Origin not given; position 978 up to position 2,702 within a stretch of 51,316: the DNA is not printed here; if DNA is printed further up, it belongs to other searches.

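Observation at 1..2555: Beta-barrel-like protein translationally coupled to a 16-haem cytochrome: candidate porin-cytochrome electron conduit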

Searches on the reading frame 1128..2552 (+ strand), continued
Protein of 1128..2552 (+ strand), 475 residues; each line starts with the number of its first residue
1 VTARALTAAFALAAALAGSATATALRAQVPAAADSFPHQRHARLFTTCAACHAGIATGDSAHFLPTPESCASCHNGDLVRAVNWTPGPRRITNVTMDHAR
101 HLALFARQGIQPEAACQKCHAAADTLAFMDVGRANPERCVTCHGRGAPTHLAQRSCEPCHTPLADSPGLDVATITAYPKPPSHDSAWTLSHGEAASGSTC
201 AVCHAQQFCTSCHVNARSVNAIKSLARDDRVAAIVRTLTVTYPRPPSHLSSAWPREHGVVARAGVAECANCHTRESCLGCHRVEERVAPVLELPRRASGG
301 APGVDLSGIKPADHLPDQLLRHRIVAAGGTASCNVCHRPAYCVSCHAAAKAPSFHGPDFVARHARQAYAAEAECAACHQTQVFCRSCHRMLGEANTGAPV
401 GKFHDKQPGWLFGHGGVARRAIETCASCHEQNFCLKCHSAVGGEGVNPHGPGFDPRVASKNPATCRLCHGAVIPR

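Call 74: search_solved_structures(query=A2, max_evalue=0.00001, show_alignments=2)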
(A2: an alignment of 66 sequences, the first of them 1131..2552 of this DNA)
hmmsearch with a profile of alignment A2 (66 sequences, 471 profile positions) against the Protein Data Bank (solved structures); distinct sequences matched with E-value up to 0.00001: 5.
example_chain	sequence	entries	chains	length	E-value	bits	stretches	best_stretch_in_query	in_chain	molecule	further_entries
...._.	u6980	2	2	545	2.4e-10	43.2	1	42-162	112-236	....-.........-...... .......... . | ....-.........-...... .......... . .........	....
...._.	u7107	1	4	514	2.9e-10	43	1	41-162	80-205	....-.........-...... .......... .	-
2e84_A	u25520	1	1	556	6.7e-10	41.8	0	42-163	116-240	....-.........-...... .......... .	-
1z1n_X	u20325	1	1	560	3.2e-06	29.6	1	38-141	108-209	sixteen heme cytochrome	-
6lod_A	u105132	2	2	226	5.3e-06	28.9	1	29-140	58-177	MULTIHEME_CYTC domain-containing protein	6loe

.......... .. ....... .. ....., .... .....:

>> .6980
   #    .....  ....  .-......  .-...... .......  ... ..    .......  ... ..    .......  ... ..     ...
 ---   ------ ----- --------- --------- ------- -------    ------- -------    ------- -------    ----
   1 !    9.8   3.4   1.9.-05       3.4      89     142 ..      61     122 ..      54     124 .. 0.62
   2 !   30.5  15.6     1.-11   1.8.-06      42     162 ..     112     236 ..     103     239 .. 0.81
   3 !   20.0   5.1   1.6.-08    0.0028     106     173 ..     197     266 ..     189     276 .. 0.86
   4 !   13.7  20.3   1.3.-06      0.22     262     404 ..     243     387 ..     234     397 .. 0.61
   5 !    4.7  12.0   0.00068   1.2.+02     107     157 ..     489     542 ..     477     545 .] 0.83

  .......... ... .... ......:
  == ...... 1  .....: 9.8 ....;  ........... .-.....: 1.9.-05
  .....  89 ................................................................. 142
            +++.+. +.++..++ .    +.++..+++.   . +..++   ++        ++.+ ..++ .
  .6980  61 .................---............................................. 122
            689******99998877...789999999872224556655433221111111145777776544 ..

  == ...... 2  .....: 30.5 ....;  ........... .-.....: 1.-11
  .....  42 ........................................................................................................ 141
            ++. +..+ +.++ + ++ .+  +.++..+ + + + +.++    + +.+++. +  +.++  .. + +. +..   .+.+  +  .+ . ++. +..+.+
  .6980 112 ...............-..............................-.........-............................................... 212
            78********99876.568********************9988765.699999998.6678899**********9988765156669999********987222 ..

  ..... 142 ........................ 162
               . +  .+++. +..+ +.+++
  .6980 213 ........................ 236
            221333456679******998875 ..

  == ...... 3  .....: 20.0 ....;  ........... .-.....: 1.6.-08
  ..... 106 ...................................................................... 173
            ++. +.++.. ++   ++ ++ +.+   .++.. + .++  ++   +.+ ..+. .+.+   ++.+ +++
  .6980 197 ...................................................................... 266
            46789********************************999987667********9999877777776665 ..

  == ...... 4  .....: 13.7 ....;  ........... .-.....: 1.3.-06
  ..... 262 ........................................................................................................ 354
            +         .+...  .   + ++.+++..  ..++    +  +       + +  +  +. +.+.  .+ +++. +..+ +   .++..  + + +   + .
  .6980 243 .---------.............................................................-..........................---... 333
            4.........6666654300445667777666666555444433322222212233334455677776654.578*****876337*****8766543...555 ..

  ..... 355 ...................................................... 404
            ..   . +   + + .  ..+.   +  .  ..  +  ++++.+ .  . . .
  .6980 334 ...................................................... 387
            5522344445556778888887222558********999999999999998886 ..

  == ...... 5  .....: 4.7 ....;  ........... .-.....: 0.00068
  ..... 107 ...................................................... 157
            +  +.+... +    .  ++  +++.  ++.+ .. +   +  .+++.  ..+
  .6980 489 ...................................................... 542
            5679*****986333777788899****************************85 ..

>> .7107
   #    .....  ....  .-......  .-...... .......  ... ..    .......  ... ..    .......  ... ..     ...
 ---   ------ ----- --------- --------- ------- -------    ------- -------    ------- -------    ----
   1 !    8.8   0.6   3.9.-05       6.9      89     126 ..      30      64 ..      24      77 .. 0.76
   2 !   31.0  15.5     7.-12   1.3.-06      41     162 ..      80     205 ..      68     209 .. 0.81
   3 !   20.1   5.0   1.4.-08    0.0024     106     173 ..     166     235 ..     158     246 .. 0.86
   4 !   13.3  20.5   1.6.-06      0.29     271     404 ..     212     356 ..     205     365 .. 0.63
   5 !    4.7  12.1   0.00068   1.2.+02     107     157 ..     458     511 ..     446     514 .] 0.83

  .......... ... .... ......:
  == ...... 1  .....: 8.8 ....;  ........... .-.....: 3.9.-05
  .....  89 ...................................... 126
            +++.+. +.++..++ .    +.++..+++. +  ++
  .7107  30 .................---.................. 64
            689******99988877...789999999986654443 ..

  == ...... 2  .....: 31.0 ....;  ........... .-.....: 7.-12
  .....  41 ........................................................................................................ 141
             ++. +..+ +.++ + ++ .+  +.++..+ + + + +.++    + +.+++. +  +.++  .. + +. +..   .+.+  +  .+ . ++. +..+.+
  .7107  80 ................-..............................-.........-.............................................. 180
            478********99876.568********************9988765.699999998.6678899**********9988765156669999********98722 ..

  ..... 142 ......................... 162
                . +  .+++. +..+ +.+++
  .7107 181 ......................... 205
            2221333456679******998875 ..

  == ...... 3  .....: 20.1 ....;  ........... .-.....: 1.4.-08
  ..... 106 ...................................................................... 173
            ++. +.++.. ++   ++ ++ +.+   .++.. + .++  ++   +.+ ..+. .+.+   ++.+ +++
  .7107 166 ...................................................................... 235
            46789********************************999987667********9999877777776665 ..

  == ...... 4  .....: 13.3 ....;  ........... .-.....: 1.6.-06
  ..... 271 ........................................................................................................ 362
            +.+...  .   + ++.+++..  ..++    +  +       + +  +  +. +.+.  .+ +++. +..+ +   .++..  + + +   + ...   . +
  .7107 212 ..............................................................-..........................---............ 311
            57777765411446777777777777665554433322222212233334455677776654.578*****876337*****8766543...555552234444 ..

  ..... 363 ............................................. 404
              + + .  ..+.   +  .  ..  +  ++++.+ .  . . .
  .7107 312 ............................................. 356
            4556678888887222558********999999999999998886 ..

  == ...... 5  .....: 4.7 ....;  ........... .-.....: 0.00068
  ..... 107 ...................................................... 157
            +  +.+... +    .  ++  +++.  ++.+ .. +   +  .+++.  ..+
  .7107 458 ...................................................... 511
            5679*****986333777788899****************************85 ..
